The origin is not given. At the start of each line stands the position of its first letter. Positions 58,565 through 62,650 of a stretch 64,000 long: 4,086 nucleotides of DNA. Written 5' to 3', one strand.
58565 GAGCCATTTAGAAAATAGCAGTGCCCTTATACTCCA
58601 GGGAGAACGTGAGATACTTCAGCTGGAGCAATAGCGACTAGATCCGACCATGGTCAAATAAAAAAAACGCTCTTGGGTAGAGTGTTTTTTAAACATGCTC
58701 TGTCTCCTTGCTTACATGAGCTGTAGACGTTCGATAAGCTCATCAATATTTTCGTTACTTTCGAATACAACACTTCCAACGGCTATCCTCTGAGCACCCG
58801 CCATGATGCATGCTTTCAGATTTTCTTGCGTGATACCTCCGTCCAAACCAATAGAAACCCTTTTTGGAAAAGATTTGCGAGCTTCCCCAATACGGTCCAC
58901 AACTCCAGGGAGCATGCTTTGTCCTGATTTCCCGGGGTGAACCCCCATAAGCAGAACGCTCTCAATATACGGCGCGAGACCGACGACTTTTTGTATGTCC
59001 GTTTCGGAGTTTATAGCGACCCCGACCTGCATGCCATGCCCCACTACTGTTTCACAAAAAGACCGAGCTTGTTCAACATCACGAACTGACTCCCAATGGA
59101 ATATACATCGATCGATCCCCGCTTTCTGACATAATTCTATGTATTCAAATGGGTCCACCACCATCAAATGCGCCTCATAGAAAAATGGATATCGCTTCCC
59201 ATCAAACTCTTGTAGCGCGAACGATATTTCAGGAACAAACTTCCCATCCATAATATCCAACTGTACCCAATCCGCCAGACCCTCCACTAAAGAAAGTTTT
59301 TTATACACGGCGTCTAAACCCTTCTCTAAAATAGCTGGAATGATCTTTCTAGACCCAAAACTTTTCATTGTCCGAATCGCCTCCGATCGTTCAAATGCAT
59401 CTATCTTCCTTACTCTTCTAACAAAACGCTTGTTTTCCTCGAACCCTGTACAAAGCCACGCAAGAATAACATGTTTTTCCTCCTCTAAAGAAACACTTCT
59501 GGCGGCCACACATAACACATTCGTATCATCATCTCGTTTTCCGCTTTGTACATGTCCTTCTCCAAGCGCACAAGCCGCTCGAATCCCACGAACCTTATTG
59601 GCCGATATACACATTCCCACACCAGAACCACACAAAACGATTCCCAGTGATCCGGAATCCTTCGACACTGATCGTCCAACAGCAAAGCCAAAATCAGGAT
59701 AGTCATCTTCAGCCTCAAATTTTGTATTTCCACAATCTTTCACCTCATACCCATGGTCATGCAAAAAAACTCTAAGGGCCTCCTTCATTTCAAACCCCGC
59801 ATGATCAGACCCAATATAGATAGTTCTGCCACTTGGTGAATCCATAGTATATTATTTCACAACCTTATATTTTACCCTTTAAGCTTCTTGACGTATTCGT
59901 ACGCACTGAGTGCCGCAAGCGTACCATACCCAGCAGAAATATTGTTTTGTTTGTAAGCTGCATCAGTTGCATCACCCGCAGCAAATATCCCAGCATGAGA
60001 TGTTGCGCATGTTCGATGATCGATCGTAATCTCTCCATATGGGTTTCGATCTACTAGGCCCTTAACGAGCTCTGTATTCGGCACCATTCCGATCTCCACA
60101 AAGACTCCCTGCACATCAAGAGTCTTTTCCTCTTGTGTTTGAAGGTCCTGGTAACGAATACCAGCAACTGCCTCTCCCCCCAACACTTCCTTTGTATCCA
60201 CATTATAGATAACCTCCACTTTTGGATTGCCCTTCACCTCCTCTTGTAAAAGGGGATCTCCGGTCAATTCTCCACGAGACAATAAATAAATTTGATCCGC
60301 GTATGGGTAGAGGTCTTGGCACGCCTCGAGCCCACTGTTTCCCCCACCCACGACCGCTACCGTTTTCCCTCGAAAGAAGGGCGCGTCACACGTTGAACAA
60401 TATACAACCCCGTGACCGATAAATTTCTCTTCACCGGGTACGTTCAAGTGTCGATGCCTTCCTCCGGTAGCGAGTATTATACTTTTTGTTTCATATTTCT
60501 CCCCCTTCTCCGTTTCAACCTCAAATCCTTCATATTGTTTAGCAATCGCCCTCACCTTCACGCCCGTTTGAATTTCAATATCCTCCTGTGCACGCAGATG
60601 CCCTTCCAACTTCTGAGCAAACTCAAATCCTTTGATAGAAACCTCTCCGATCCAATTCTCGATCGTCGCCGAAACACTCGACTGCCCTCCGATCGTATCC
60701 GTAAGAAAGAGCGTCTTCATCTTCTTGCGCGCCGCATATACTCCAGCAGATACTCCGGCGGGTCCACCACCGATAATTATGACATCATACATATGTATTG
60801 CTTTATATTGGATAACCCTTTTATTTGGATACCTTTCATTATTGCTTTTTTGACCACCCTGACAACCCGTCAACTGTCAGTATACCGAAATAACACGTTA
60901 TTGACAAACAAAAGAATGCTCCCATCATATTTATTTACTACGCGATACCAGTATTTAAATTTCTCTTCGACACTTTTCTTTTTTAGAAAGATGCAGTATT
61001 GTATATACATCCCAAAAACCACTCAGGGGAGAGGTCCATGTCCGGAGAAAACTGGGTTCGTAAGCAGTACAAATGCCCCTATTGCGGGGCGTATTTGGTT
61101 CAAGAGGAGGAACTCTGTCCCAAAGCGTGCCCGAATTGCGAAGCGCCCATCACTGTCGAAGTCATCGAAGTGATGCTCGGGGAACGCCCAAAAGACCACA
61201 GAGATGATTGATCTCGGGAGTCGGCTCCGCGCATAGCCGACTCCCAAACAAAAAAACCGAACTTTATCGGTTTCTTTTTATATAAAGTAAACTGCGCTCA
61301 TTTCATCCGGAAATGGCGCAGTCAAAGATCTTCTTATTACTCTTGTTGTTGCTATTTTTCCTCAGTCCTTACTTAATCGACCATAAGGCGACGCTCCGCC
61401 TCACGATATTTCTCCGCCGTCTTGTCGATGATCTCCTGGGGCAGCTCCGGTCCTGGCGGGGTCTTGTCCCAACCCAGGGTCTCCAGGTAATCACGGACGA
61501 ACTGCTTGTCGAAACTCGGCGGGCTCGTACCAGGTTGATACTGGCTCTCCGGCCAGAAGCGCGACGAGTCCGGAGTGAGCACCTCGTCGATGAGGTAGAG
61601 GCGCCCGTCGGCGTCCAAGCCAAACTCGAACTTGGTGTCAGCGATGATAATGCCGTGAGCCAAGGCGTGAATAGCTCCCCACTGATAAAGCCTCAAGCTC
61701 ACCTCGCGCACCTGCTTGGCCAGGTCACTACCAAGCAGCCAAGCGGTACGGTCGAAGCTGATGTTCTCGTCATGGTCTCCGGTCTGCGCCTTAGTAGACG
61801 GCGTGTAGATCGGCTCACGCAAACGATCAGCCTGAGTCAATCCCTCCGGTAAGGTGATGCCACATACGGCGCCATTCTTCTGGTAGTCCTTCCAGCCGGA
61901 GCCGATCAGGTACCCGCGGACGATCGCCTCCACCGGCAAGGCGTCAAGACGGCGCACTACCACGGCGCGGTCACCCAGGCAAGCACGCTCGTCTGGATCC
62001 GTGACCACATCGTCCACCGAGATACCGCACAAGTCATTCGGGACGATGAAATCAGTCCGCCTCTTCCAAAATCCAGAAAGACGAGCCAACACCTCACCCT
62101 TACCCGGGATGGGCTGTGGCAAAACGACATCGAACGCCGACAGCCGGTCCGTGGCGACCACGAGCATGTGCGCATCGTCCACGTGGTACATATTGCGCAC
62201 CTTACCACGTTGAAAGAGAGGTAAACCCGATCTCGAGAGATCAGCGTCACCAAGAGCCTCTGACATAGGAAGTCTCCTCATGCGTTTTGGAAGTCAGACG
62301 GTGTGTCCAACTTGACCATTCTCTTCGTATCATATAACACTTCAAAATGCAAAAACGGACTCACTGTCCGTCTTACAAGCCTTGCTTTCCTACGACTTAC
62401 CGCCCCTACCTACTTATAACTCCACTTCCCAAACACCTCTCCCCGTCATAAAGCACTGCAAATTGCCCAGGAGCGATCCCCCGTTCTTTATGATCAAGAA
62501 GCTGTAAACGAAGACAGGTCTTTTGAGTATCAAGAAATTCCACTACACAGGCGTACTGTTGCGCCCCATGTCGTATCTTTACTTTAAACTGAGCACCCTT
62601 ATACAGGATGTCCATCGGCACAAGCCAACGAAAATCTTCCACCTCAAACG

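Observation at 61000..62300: Compositionally foreign islet: purC (about 60% GC) plus a small zinc-ribbon gene inserted between trxB and mnmA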

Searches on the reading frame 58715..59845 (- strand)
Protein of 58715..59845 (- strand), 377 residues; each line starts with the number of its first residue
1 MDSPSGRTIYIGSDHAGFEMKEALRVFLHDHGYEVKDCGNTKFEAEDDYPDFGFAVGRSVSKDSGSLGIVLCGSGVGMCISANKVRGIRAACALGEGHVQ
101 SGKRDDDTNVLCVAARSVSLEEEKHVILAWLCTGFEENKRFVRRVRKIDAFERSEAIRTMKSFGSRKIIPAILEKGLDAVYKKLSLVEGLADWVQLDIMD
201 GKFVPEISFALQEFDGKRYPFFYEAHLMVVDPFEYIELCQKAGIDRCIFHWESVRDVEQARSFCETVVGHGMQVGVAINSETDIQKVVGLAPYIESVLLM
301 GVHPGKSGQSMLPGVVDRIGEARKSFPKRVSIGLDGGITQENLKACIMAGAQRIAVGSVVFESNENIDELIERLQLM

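Call 10: search_protein_families(library=pfam, proteins=[window:58715-59845:-])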
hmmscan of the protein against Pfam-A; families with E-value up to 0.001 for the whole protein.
window:58715-59845:- (377 aa): 3 families
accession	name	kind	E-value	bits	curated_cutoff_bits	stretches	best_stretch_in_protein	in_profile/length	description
PF02502.23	LacAB_rpiB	-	7.6e-41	139.7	24.7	1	9-148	1-138/138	Ribose/Galactose Isomerase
PF00834.25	Ribul_P_3_epim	-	2.2e-34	119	21.1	1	168-361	2-198/198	Ribulose-phosphate 3 epimerase family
PF02581.23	TMP-TENI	-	0.00076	19.3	27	0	266-358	90-178/180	Thiamine monophosphate synthase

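Call 11: search_protein_families(library=ncbifam, proteins=[window:58715-59845:-])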
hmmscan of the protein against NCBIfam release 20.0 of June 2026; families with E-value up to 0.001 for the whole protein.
window:58715-59845:- (377 aa): 18 families
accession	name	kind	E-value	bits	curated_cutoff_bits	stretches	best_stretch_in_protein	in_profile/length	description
NF004051.0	PRK05571.1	subfamily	1.4e-46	158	135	1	8-153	3-147/149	ribose-5-phosphate isomerase B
NF004076.0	PRK05581.1-4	subfamily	5.2e-46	156.7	165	1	166-365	5-207/221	ribulose-phosphate 3-epimerase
TIGR00689.1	rpiB_lacA_lacB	subfamily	1.1e-43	148.6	88.3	1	9-153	1-144/145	RpiB/LacA/LacB family sugar-phosphate isomerase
TIGR02133.1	RPI_actino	equivalog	4.3e-43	146.7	168.2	1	9-153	3-147/148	ribose-5-phosphate isomerase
TIGR01163.1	rpe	equivalog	2.9e-37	128.1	212.6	1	168-374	2-210/211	ribulose-phosphate 3-epimerase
TIGR01120.1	rpiB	equivalog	1.2e-33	116.1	138.65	1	9-151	2-142/143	ribose 5-phosphate isomerase B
NF007266.0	PRK09722.1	equivalog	2.9e-25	89.1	271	1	167-370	4-211/230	D-allulose 6-phosphate 3-epimerase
NF006381.0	PRK08622.1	equivalog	2.9e-22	79.3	234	1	9-156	3-149/171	galactose-6-phosphate isomerase subunit LacB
NF051858.1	EryPhIsonDerIRhiz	equivalog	3e-20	72.8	240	1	9-153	3-148/150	D-erythrulose-4-phosphate isomerase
TIGR01119.1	lacB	equivalog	6.5e-17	61.8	312.55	1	9-155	3-151/171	galactose-6-phosphate isomerase subunit LacB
NF009258.0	PRK12615.1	equivalog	1.7e-16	60.6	325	1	9-155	3-148/171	galactose-6-phosphate isomerase subunit LacB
NF006380.0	PRK08621.1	equivalog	5.9e-16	59.1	164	1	8-142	2-133/142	galactose-6-phosphate isomerase subunit LacA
NF005944.0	PRK08005.1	equivalog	4.6e-15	55.4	376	1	194-365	30-199/210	ribulose-phosphate 3 epimerase family protein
TIGR01118.1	lacA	equivalog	1.1e-12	48.3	181.1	1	9-140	3-131/141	galactose-6-phosphate isomerase subunit LacA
NF009257.0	PRK12613.1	equivalog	1.5e-12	47.9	243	1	8-143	2-132/141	galactose-6-phosphate isomerase subunit LacA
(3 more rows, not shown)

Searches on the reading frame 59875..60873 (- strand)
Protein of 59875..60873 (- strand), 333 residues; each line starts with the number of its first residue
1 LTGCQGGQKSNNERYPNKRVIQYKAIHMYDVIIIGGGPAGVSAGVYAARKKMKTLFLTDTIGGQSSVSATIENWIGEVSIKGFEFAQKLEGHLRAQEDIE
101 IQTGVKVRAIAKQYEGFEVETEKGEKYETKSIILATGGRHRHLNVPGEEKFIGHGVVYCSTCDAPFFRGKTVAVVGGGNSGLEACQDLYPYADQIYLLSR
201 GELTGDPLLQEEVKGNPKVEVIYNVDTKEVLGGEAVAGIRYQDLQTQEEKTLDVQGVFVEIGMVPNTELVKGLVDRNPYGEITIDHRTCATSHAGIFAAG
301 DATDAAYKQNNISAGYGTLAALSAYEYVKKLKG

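Call 10: search_protein_families(library=pfam, proteins=[window:59875-60873:-])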
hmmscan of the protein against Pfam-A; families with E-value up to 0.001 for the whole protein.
window:59875-60873:- (333 aa): 10 families
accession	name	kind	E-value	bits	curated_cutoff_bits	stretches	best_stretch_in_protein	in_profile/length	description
PF07992.20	Pyr_redox_2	-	2e-41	142.8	26.1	1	29-305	1-279/291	Pyridine nucleotide-disulphide oxidoreductase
PF13738.12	Pyr_redox_3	-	1.4e-28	100.5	30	1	84-300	82-305/305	Pyridine nucleotide-disulphide oxidoreductase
PF03486.20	HI0933_like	-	1.4e-10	41.5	50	0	96-139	121-165/244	HI0933-like protein Rossmann domain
PF01134.28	GIDA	-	8.6e-09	35.4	22.1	1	30-61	1-32/391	Glucose inhibited division protein A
PF00070.33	Pyr_redox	-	4.6e-08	33.9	22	1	172-241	2-79/82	Pyridine nucleotide-disulphide oxidoreductase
PF12831.13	FAD_oxidored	-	8.5e-08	32.3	27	1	30-88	1-67/416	FAD dependent oxidoreductase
PF01266.30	DAO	-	1e-06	29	27.9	0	30-69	1-43/353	FAD dependent oxidoreductase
PF13434.12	Lys_Orn_oxgnase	-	3.4e-06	26.9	21.3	0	107-191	118-210/339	L-lysine 6-monooxygenase/L-ornithine 5-monooxygenase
PF01946.23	Thi4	-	1.6e-05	24.7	26.2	0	26-60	15-50/235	Thi4 family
PF13454.12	NAD_binding_9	-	0.0005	20.5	21.8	0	96-137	111-153/155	FAD-NAD(P)-binding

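Call 11: search_protein_families(library=ncbifam, proteins=[window:59875-60873:-])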
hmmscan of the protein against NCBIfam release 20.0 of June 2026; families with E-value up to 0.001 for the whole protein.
window:59875-60873:- (333 aa): 65 families (the best 25 are shown)
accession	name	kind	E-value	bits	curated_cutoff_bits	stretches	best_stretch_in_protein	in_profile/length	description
TIGR03140.1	AhpF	equivalog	2.1e-101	340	502.9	1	14-328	198-512/515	alkyl hydroperoxide reductase subunit F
TIGR01292.1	TRX_reduct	equivalog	8.2e-84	280.9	343.45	1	29-328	1-300/300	thioredoxin-disulfide reductase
TIGR03143.1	AhpF_homolog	hypoth_equivalog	1.9e-57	195.1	687.65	1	27-332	3-312/555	putative alkyl hydroperoxide reductase F subunit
NF007614.0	PRK10262.1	equivalog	6.8e-45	153.6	644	1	30-331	8-317/321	thioredoxin-disulfide reductase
TIGR04018.1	Bthiol_YpdA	hypoth_equivalog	1e-21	77.1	339.9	1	95-304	81-290/316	YpdA family putative bacillithiol disulfide reductase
NF040505.1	ArsO_flavin_mono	equivalog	5.3e-17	62.3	425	1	98-196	88-187/346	ArsO family NAD(P)H-dependent flavin-containing monooxygenase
TIGR01350.1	lipoamide_DH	equivalog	1.6e-16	60.1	408.8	2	107-305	109-311/461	dihydrolipoyl dehydrogenase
TIGR02053.1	MerA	equivalog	2.8e-16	59.6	454.45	1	84-326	80-330/465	mercury(II) reductase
TIGR03385.1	CoA_CoA_reduc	equivalog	7.4e-15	54.7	578.8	1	31-308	2-288/439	CoA-disulfide reductase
NF004945.0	PRK06292.2-3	equivalog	6.3e-13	48.5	494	1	116-304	118-306/457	dihydrolipoyl dehydrogenase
NF041682.1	ant_diox_AndAa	equivalog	1.5e-12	46.9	650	1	95-304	70-280/406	anthranilate 1,2-dioxygenase system ferredoxin--NAD(+) reductase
NF004939.0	PRK06292.1-1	equivalog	5.5e-12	45.1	435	1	101-306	107-316/476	dihydrolipoyl dehydrogenase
NF042949.2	3PPDioc_HcaD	equivalog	1e-11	44.3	450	1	77-308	48-281/386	3-phenylpropionate/cinnamic acid dioxygenase ferredoxin--NAD(+) reductase subunit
NF004943.0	PRK06292.2-1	equivalog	2.8e-11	42.8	432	1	92-302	96-307/456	dihydrolipoyl dehydrogenase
NF004776.0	PRK06116.1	equivalog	3.6e-11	42.7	480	1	111-305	115-307/450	glutathione-disulfide reductase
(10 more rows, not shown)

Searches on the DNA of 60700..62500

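Call 64: search_rna_families(source=window, start=60700, end=62500, threshold=evalue, max_evalue=5)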
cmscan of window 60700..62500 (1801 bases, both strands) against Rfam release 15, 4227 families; matches with E-value up to 5: 2.
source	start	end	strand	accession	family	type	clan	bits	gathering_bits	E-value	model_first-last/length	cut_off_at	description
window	61894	61958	+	RF01763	Guanidine-III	Cis-reg; riboswitch;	-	14.9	36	4.2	1-67/67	no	Guanidine-III riboswitch aptamer (yKKC-III)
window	61167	61284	-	RF02760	sR035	Gene; sRNA;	-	14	233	0.68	1-206/206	no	sR035 sRNA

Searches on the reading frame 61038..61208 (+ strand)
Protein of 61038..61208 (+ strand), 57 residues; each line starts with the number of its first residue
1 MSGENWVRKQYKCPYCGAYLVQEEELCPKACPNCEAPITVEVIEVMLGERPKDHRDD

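Call 10: search_protein_families(library=pfam, proteins=[window:61038-61208:+])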
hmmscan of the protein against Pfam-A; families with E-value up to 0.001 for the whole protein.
window:61038-61208:+ (57 aa): 2 families
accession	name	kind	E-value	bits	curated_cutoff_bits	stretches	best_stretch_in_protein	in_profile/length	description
PF13248.11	Zn_ribbon_3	-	3e-05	23.8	27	0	11-38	3-26/26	zinc-ribbon domain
PF13240.11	Zn_Ribbon_1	-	0.00024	21.2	25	0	12-29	1-18/23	zinc-ribbon domain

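Call 11: search_protein_families(library=ncbifam, proteins=[window:61038-61208:+])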
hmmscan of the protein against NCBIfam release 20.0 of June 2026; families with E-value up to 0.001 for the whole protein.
window:61038-61208:+ (57 aa): 0 families

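Call 18: list_cluster_members(proteins=[P0001, window:61038-61208:+, window:62409-63542:-, window:59875-60792:-])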
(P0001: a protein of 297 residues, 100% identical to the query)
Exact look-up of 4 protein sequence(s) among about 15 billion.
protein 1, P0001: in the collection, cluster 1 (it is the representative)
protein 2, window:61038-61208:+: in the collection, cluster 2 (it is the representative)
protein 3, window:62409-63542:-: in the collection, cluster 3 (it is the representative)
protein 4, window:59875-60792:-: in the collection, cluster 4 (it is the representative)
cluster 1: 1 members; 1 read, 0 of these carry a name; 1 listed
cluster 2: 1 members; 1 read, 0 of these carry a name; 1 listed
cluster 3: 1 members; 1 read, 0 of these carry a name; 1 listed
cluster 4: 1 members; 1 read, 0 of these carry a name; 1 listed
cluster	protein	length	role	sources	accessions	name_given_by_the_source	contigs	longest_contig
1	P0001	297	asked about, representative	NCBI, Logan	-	-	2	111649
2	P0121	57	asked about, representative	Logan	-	-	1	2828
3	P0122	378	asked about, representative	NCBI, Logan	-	-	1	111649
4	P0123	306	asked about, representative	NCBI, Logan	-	-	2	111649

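Call 37: find_homologous_proteins(query=A2, max_evalue=0.01)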
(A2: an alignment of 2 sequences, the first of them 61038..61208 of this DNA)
Query A2 (2 sequences) (57 aa, profile of the alignment): 1 proteins with E <= 0.01 among 1 candidates.
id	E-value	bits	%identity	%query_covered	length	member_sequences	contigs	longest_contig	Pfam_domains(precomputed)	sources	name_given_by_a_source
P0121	3.1e-32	128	100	100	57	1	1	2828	-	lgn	-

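Call 46: search_protein_representatives(protein=window:61038-61208:+)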
Query: 57 residues. Proteins with E-value up to 0.001 (for the whole library): 18; up to 1e-10: 1; up to 1e-30: 1. The best 18 are listed.
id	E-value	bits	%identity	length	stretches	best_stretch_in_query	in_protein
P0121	2.9e-34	131.4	100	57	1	1-57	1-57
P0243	9.1e-07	44.9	39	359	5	10-32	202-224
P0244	4.4e-05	39.6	40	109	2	9-43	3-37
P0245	5.8e-05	39.2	55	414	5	10-26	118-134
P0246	9.4e-05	38.5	38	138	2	10-43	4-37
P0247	1.3e-04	38.1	45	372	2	9-41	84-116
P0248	2.0e-04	37.5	39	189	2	10-43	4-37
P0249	2.2e-04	37.4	34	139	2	8-45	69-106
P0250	2.3e-04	37.4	39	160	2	10-57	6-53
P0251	4.2e-04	36.5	57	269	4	11-28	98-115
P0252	4.8e-04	36.3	34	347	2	9-44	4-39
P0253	6.2e-04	36.0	29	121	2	7-40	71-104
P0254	6.5e-04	35.9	41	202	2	10-47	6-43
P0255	7.3e-04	35.8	36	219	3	2-38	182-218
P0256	7.4e-04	35.7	47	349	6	7-20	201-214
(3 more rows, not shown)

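Call 85: predict_structure(protein=window:61038-61208:+)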
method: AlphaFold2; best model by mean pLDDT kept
length: 57 residues; sequences in the alignment: 1
mean_pLDDT: 71.5   pTM: 0.47
mean pLDDT of the five models: 71.5, 66.2, 65.9, 63.9, 63.7
residues with pLDDT >= 90: 0; 70-90: 35; 50-70: 19; < 50: 3
segments of 3 or more residues with pLDDT < 50: none
pLDDT, mean of each block of 10 residues (from residue 1): 60 86 79 73 71 56
secondary structure, 60 per line:
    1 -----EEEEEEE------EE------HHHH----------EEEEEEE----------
elements in order: E6-12 H27-30 E41-47

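Call 87: fold_search(model_id=the predicted structure, library=pdb)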
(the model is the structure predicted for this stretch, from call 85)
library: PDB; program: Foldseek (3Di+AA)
matches with E <= 10: 55; with E <= 0.001: 0
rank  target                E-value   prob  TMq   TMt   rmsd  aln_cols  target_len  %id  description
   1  6xty_2                1.5e+00  0.13  0.32  0.05   5.8        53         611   24  CryoEM structure of human CMG bound to AND-1 (CMGA) (released 2020-05-27)
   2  3lwq_B                1.7e+00  0.15  0.32  0.35   7.8        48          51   23  Structure of H/ACA RNP bound to a substrate RNA containing 3MU (released 2010-07-14)
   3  6knb_B                2.0e+00  0.05  0.26  0.02  11.5        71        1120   18  PolD-PCNA-DNA (form A) (released 2020-08-05)
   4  7pxp_E                2.4e+00  0.25  0.41  0.20   2.9        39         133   26  Benzoylsuccinyl-CoA thiolase (released 2022-04-06)
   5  9gjp_7                2.4e+00  0.15  0.38  0.05   5.0        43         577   19  OCCM maturation intermediate stalled with an Arginine Finger mutation in Mcm5: Conformer 2 (released 2025-03-05)
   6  7pyt_A                2.6e+00  0.23  0.41  0.20   2.9        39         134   26  Benzoylsuccinyl-CoA thiolase with coenzyme A (released 2022-04-06)
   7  5ijl                  2.6e+00  0.04  0.26  0.02  13.9        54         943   26  D-family DNA polymerase - DP2 subunit (catalytic subunit) (released 2016-08-31)
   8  8ppt_B                2.9e+00  0.09  0.33  0.02   8.5        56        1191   25  Pyrococcus abyssi DNA polymerase D (PolD) in its editing mode bound to a primer/template substrate containing a mismat (released 2023-12-20)
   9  1s0u                  3.1e+00  0.18  0.36  0.07   3.2        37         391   30  eIF2gamma apo (released 2004-01-20)
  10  7wpj                  3.1e+00  0.15  0.40  0.06   6.2        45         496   16  Methionyl-tRNA synthetase from Staphylococcus aureus (released 2022-04-27)
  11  2apo_B                3.1e+00  0.10  0.33  0.33   8.7        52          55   25  Crystal Structure of the Methanococcus jannaschii Cbf5 Nop10 Complex (released 2005-11-15)
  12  8p39_B                3.3e+00  0.18  0.42  0.05   2.8        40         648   15  Cryo-EM structure of the anaerobic ribonucleotide reductase from Prevotella copri in its dimeric, dGTP/ATP-bound state (released 2023-09-13)
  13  1t9p_A                3.3e+00  0.12  0.36  0.38   4.7        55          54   25  Crystal Structure of V44A, G45P Cp Rubredoxin (released 2004-10-05)
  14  7p99_A                3.3e+00  0.05  0.27  0.09   8.7        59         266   15  Structure of human USPL1 in complex with SUMO2 (released 2022-03-02)
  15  9gjw_7                3.6e+00  0.14  0.40  0.05   5.2        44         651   18  OCCM maturation intermediate stalled with an Arginine Finger mutation in Mcm2 (released 2025-03-05)
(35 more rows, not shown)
